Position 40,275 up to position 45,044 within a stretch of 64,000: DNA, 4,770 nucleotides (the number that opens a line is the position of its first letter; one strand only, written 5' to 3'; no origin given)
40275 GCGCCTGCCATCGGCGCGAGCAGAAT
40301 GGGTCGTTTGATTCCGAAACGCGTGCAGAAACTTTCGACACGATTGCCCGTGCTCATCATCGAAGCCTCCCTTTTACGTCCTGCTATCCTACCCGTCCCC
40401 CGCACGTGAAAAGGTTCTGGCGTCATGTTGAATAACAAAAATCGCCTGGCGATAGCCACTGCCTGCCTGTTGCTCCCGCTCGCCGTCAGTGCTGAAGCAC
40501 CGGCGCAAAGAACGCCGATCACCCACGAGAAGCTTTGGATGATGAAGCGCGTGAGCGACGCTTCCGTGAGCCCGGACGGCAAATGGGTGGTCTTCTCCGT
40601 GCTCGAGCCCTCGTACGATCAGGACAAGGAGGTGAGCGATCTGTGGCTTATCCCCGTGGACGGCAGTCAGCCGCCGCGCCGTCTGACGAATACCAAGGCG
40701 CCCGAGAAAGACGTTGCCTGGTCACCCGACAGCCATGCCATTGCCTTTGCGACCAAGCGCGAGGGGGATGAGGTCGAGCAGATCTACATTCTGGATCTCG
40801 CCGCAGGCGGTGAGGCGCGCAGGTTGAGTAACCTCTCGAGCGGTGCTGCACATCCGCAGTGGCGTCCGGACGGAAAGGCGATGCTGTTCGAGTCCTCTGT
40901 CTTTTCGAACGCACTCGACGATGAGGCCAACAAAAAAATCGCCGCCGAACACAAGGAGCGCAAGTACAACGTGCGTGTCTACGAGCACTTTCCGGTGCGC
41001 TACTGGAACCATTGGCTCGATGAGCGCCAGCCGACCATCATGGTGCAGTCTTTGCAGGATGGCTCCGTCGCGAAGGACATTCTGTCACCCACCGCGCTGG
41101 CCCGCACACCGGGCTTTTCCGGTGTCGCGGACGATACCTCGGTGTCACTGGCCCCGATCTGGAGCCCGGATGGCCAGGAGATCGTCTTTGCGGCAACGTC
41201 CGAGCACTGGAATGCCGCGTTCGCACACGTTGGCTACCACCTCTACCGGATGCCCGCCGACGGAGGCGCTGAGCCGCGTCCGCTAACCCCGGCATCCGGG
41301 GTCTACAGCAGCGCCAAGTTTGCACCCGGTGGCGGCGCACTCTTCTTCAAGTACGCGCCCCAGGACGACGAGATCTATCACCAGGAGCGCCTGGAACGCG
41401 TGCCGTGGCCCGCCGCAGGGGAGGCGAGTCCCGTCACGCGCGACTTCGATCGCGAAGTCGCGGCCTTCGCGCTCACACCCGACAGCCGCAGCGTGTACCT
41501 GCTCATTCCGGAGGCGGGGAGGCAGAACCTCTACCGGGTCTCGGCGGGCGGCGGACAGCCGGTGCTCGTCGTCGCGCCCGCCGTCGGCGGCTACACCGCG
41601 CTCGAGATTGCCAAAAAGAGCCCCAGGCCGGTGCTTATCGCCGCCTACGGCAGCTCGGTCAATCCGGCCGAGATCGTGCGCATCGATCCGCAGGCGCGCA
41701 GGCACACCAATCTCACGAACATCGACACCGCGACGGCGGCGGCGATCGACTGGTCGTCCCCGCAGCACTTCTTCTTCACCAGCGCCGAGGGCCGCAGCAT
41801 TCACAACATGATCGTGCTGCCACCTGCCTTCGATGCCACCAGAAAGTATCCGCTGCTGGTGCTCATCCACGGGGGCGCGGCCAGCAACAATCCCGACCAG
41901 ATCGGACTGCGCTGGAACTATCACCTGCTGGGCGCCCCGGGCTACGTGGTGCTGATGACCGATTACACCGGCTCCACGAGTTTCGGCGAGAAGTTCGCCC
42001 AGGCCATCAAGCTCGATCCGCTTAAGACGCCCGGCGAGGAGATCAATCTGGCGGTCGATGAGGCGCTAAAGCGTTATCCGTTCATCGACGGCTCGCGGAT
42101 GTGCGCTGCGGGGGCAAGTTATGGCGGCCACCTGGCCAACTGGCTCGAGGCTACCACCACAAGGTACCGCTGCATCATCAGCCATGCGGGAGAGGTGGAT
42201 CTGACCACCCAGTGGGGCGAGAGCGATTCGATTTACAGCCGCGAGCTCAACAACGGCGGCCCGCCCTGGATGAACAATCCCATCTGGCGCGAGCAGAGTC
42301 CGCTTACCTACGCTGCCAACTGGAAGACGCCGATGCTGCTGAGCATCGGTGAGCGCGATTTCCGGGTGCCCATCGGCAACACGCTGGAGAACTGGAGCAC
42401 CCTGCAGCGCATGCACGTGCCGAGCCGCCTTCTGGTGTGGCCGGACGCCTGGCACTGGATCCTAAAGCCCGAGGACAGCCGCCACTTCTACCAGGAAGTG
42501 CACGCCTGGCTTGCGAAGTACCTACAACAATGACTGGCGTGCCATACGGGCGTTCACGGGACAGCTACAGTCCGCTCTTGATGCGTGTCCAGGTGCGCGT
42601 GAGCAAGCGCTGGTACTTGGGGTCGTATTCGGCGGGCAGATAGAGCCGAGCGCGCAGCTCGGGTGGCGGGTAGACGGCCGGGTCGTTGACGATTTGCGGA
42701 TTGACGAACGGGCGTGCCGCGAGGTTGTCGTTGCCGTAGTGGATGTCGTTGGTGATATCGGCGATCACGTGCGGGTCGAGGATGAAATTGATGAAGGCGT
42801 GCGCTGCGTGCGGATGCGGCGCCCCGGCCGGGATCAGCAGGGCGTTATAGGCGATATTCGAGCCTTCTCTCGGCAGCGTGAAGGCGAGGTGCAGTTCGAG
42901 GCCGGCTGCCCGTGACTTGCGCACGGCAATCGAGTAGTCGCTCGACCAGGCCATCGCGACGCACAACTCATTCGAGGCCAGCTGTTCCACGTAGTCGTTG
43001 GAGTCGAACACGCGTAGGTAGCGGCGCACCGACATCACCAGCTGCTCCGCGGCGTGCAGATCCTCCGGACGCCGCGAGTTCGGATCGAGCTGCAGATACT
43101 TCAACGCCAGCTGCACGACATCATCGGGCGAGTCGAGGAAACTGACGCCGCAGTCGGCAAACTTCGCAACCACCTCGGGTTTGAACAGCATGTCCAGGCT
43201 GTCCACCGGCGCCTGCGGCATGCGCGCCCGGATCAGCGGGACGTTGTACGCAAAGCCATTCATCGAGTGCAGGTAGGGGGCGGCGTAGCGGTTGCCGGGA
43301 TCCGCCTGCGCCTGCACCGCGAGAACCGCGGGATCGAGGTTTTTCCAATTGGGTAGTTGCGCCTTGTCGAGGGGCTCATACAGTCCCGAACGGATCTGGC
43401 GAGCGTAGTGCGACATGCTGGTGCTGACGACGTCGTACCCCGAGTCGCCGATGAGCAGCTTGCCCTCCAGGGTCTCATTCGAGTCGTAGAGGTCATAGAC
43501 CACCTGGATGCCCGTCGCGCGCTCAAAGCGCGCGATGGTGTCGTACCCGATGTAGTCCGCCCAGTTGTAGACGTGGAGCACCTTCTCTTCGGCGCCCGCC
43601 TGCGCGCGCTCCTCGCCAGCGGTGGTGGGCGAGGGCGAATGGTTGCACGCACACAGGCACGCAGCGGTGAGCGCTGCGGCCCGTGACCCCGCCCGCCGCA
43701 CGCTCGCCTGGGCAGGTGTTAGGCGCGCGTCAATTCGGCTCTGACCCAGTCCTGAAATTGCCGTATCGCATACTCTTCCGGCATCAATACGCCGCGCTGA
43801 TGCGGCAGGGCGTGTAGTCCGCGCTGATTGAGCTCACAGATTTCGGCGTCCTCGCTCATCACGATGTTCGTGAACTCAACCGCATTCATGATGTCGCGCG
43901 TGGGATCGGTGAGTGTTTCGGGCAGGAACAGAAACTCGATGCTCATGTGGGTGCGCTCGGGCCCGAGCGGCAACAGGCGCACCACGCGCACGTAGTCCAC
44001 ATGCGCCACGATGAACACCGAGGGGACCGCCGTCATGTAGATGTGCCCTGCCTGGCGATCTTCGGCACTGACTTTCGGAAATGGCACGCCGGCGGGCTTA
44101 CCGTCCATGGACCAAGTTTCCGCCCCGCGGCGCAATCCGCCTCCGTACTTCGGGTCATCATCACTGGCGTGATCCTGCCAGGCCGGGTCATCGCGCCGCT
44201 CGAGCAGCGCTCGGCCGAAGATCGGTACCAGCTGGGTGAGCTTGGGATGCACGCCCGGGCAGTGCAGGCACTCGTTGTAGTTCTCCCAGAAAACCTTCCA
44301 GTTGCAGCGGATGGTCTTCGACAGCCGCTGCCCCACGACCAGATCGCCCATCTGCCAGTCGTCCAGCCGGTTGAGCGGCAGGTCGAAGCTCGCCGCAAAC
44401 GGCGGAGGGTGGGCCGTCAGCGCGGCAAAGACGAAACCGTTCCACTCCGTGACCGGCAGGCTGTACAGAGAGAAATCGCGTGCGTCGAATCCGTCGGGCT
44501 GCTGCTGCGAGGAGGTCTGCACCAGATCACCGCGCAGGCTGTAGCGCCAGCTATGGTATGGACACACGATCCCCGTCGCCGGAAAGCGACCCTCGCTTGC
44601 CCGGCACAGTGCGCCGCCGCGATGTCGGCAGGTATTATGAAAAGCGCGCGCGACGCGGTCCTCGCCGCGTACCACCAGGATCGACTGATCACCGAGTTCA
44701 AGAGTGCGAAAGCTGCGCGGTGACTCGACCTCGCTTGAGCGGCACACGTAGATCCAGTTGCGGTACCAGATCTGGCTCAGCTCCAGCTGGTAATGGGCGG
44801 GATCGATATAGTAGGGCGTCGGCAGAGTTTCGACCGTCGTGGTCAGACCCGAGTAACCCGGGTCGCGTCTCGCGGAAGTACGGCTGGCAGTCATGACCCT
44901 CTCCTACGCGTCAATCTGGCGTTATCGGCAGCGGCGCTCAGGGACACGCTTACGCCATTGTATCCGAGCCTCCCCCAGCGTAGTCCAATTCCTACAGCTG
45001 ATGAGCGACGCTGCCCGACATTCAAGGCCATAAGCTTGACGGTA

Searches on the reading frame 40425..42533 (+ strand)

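Call 24: search_protein_families(library=pfam, proteins=[window:40425-42533:+], max_evalue=0.001)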
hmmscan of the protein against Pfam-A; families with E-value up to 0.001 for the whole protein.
window:40425-42533:+ (702 aa): 7 families
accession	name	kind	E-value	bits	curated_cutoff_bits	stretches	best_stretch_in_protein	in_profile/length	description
PF00326.27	Peptidase_S9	-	9.9e-43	146.5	22.6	1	495-701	3-211/213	Prolyl oligopeptidase family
PF07676.18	PD40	-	4.7e-15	55.5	20.9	1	84-121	1-37/38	WD40-like Beta Propeller Repeat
PF20434.5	BD-FAE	-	2.2e-08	34.3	26.8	1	471-652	9-207/215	BD-FAE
PF02129.25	Peptidase_S15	-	2.9e-05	24.3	23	0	617-671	205-255/262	X-Pro dipeptidyl-peptidase (S15 family)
PF02897.21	Peptidase_S9_N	-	4.4e-05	22.9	24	0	96-166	128-197/414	Prolyl oligopeptidase, N-terminal beta-propeller domain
PF01738.24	DLH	-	0.00078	19.5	21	0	505-685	40-194/217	Dienelactone hydrolase family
PF00930.27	DPPIV_N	-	0.00084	18.6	22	0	94-124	45-132/354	Dipeptidyl peptidase IV (DPP IV) N-terminal region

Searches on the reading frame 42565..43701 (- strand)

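Call 24: search_protein_families(library=pfam, proteins=[window:42565-43701:-], max_evalue=0.001)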
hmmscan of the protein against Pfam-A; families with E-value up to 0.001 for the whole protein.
window:42565-43701:- (378 aa): 4 families
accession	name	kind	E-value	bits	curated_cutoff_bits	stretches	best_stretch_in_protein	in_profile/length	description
PF13416.11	SBP_bac_8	-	6.8e-22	79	27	1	56-342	3-276/279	Bacterial extracellular solute-binding protein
PF01547.30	SBP_bac_1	-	5e-14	53.4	26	1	57-310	15-303/307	Bacterial extracellular solute-binding protein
PF13343.11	SBP_bac_6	-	5.8e-09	36.2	24.6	1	95-318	17-213/245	Bacterial extracellular solute-binding protein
PF13531.11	SBP_bac_11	-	1.6e-05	25.2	25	1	56-311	17-216/227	Bacterial extracellular solute-binding protein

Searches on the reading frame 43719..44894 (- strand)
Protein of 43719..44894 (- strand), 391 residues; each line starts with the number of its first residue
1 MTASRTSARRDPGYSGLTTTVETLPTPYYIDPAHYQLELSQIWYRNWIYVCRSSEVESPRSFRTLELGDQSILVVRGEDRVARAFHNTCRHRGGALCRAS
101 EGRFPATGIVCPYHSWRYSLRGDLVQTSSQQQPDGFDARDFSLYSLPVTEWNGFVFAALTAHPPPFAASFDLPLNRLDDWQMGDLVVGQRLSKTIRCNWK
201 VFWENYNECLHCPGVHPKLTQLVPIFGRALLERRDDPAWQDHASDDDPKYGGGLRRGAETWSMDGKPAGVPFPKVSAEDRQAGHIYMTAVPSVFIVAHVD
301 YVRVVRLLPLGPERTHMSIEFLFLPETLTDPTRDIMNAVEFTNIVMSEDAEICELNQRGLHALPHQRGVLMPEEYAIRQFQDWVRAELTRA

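Call 24: search_protein_families(library=pfam, proteins=[window:43719-44894:-], max_evalue=0.001)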
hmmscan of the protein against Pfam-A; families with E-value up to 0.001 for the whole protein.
window:43719-44894:- (391 aa): 2 families
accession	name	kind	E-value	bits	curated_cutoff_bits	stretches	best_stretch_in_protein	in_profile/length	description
PF00848.25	Ring_hydroxyl_A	-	8.6e-37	127.5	24.9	1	184-387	3-205/208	Ring hydroxylating alpha subunit (catalytic domain)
PF00355.32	Rieske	-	1.7e-18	66.8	20.3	1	46-131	1-82/88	Rieske [2Fe-2S] domain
